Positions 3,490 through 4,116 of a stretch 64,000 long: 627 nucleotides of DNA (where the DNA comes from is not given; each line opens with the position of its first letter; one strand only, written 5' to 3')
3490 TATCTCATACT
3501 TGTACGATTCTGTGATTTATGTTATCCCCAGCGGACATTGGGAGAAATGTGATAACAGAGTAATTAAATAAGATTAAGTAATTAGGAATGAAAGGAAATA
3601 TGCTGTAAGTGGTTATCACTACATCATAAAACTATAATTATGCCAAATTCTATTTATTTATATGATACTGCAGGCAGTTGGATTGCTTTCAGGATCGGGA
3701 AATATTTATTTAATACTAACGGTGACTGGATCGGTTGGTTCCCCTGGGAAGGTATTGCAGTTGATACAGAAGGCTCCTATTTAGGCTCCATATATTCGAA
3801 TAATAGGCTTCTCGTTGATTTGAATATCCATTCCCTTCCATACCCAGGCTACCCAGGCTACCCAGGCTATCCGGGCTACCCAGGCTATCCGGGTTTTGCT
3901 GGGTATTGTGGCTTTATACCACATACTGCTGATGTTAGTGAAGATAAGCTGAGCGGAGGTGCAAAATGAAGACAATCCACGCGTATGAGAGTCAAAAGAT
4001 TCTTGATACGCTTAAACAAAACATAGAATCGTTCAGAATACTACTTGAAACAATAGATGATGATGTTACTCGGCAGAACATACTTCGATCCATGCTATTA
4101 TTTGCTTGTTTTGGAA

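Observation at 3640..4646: Translationally coupled beta-hairpin-repeat/(YPG)n protein + HEPN protein: candidate undescribed two-gene conflict cassette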

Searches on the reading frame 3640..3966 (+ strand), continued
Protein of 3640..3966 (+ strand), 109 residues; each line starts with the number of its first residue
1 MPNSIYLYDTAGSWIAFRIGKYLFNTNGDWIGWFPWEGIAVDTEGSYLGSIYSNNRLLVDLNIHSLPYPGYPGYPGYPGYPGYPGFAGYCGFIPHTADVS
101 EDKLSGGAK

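Call 77: fold_search(model_id=the predicted structure, library=viral)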
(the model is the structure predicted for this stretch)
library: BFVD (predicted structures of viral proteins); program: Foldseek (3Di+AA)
matches with E <= 10: 66; with E <= 0.001: 0
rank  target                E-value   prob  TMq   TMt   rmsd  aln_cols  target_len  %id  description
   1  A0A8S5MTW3            1.2e+00  0.04  0.18  0.06  11.9        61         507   18  Receptor recognition protein, Long tail, Helical sandwich, Tail fiber [Siphoviridae sp. ct0Xn2]
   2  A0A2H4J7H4            2.0e+00  0.18  0.22  0.33   2.8        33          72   18  DUF3269 family protein [uncultured Caudovirales phage]
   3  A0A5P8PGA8            3.0e+00  0.05  0.19  0.32   2.7        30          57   20  (no name in the UniProt tables at hand)
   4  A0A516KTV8            3.0e+00  0.03  0.20  0.12  11.4        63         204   16  (no name in the UniProt tables at hand)
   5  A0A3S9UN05            3.2e+00  0.02  0.18  0.09  11.4        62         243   19  Minor tail protein [Arthrobacter phage Maja]
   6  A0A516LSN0            3.2e+00  0.02  0.13  0.16  10.4        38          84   18  (no name in the UniProt tables at hand)
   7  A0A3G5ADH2            3.7e+00  0.05  0.22  0.18   7.7        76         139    9  Uncharacterized protein [Satyrvirus sp.]
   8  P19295                4.2e+00  0.03  0.22  0.24  10.9        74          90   14  Uncharacterized 10.5 kDa protein [Thermoproteus tenax virus 1 (strain KRA1)]
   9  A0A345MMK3            4.2e+00  0.02  0.18  0.14   8.1        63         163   14  (no name in the UniProt tables at hand)
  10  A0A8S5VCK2            4.7e+00  0.02  0.17  0.04  11.6        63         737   21  Endopeptidase tail [Siphoviridae sp. ctYkG6]
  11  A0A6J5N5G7            5.0e+00  0.01  0.15  0.10  10.1        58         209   17  Uncharacterized protein [uncultured Caudovirales phage]
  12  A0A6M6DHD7            5.3e+00  0.03  0.21  0.14   9.3        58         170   17  (no name in the UniProt tables at hand)
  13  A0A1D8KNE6            5.3e+00  0.01  0.16  0.03  12.2        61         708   13  Baseplate hub + tail lysozyme [Synechococcus phage S-CAM9]
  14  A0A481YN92            5.3e+00  0.01  0.14  0.05  12.2        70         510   20  Leucine rich repeat protein [Pithovirus LCDPAC01]
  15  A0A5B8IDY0            5.7e+00  0.11  0.24  0.16   2.5        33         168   12  Uncharacterized protein [Mimiviridae sp. ChoanoV1]
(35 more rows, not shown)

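Call 80: search_protein_families(library=pfam, alignment_id=A4, max_evalue=0.00001)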
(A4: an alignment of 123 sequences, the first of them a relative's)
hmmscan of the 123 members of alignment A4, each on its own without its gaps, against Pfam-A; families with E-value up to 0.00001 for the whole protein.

A. member 1, L011:4954-5703:- (250 aa): 1 family
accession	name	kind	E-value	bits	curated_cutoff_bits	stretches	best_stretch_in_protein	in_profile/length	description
PF05685.18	Uma2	-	5e-19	68.9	27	1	10-155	10-151/172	Putative restriction endonuclease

B. families by the number of members that match (of 123 scanned): 133 families (the first 25 are shown)
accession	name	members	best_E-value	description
PF13304.12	AAA_21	5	1.5e-18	AAA domain, putative AbiEii toxin, Type IV TA system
PF13649.12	Methyltransf_25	4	5.9e-20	Methyltransferase domain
PF03466.25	LysR_substrate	3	9.6e-48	LysR substrate binding domain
PF00587.30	tRNA-synt_2b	3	3.7e-27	tRNA synthetase class II core domain (G, H, P, S and T)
PF00126.33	HTH_1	3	2e-23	Bacterial regulatory helix-turn-helix protein, lysR family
PF08241.18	Methyltransf_11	3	1.4e-20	Methyltransferase domain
PF13847.12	Methyltransf_31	3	1.2e-19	Methyltransferase domain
PF12679.13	ABC2_membrane_2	3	5.1e-18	ABC-2 family transporter protein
PF08242.18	Methyltransf_12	3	4.6e-13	Methyltransferase domain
PF02403.27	Seryl_tRNA_N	3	2.4e-12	Seryl-tRNA synthetase N-terminal domain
PF12698.13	ABC2_membrane_3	2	4.9e-46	ABC-2 family transporter protein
PF05721.19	PhyH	2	1.9e-38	Phytanoyl-CoA dioxygenase (PhyH)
PF01555.25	N6_N4_Mtase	2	2.8e-34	DNA methylase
PF00005.33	ABC_tran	2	2.7e-29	ABC transporter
PF01061.29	ABC2_membrane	2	3.2e-27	ABC-2 type transporter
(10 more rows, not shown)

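Call 81: search_protein_families(library=padloc, alignment_id=A4, max_evalue=1e-10)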
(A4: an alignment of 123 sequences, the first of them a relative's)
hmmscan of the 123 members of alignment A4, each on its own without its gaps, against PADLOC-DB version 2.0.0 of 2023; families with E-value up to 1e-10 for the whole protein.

A. member 1, L011:4954-5703:- (250 aa): 3 families
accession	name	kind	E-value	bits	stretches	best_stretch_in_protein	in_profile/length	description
PDLC04832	PDC-S03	-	1.1e-17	62.4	1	27-137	40-148/188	-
PDLC04834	PDC-S03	-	6.6e-15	53.3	1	29-141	42-150/184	-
PDLC04833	PDC-S03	-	1.4e-12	45.5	1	14-151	39-177/207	-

B. families by the number of members that match (of 123 scanned): 246 families (the first 25 are shown)
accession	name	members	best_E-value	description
PDLC04135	mad3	3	4.4e-27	mads_3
PDLC04134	mad2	3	3e-22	mads_2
PDLC02980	AriA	3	1.3e-21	-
PDLC02979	AriA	2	2.3e-21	-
PDLC03878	NsnB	2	1.5e-15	-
PDLC04182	HEC-01A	2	1.1e-12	-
PDLC04140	mad8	2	5e-12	mads_8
PDLC05066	PDC-S68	1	0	-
PDLC03040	REase_I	1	1.3e-289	Type I restriction enzyme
PDLC03647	REase_III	1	4.9e-276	Type III restriction enzyme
PDLC05065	PDC-S68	1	1.8e-206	-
PDLC03634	MTase_III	1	2.9e-193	Type III methyltransferase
PDLC04562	PDC-M29A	1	6.2e-182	-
PDLC02164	Avs2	1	4.1e-168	-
PDLC05064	PDC-S68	1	5.6e-168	-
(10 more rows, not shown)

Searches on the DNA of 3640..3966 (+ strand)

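Call 65: search_dna_similar(query=L173:4001-4321:+, collection=ecoli_genomes, mode=distant, max_evalue=0.001, max_rows=10)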
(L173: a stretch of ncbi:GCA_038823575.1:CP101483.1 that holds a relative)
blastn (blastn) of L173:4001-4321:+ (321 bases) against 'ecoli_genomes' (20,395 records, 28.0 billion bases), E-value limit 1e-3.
No match.
